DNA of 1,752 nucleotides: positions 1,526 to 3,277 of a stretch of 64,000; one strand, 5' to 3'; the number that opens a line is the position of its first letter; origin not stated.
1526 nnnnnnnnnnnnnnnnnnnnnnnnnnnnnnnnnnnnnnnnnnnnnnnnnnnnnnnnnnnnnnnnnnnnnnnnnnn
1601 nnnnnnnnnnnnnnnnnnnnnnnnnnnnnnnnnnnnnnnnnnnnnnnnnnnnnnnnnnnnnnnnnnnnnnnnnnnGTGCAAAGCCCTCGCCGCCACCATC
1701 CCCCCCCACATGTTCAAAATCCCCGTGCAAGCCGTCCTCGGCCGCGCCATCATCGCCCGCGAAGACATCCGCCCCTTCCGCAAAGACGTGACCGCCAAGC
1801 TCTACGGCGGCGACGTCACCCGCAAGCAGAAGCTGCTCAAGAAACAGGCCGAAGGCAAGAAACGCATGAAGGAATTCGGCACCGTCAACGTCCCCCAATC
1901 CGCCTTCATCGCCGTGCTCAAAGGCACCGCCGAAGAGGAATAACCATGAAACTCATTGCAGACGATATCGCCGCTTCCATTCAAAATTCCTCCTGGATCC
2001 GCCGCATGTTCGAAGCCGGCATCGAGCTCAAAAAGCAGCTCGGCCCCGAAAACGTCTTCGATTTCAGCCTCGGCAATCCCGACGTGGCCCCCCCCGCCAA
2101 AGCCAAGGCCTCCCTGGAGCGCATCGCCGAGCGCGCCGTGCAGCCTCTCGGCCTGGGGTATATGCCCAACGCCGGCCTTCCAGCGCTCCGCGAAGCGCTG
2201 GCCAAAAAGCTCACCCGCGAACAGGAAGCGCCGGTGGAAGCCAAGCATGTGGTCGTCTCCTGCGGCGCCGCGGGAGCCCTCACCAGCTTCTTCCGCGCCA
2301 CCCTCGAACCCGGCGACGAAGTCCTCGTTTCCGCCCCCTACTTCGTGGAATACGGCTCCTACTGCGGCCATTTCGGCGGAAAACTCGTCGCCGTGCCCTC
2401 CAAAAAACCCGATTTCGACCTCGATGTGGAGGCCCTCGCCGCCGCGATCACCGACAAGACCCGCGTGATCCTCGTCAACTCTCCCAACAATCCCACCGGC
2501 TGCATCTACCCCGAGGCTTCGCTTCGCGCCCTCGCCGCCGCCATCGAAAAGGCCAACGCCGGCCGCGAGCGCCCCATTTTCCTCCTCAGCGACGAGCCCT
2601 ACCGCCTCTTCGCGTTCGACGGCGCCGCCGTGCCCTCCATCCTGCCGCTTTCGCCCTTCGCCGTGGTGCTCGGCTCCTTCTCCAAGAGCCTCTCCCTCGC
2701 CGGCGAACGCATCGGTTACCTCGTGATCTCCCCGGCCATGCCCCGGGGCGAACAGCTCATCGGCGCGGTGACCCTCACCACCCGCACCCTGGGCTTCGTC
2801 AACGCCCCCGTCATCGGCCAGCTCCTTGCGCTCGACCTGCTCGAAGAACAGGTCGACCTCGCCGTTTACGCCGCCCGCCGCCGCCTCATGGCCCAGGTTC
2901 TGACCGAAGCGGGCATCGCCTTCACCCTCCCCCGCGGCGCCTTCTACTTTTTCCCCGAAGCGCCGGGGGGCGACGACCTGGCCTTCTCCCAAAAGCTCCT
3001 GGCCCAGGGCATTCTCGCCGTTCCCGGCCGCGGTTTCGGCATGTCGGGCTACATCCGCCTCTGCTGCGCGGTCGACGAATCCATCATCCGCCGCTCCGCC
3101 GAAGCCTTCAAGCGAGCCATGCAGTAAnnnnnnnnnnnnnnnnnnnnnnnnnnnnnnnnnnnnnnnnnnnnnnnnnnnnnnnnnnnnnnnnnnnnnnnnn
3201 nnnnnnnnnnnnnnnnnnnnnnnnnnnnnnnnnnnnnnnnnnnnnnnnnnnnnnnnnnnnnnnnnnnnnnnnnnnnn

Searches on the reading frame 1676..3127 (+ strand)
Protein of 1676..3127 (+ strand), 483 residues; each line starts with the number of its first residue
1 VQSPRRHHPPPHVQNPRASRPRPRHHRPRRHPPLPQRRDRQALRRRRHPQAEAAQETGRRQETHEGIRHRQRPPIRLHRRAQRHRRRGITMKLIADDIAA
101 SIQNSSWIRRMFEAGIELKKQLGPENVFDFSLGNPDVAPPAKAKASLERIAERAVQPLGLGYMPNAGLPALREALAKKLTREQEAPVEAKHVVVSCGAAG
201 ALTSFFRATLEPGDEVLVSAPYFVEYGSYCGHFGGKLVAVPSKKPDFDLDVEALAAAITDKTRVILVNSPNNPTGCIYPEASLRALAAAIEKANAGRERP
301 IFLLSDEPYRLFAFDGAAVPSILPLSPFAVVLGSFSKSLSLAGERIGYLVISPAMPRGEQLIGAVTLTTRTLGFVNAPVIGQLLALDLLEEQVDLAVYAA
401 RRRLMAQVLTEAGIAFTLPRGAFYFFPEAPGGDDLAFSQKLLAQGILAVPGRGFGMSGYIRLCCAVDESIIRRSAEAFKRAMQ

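Call 65: search_protein_families(library=pfam, proteins=[window:1676-3127:+], max_evalue=0.0001)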
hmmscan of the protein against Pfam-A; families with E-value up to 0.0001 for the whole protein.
window:1676-3127:+ (483 aa): 3 families
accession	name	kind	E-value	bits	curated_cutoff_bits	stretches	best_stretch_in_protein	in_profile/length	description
PF00155.27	Aminotran_1_2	-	8.4e-56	190.1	19.7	1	126-477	2-360/361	Aminotransferase class I and II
PF01041.23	DegT_DnrJ_EryC1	-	5.2e-06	26.3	19.8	1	181-267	31-118/360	DegT/DnrJ/EryC1/StrS aminotransferase family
PF01053.26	Cys_Met_Meta_PP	-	1.2e-05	24.5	27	1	189-275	68-151/381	Cys/Met metabolism PLP-dependent enzyme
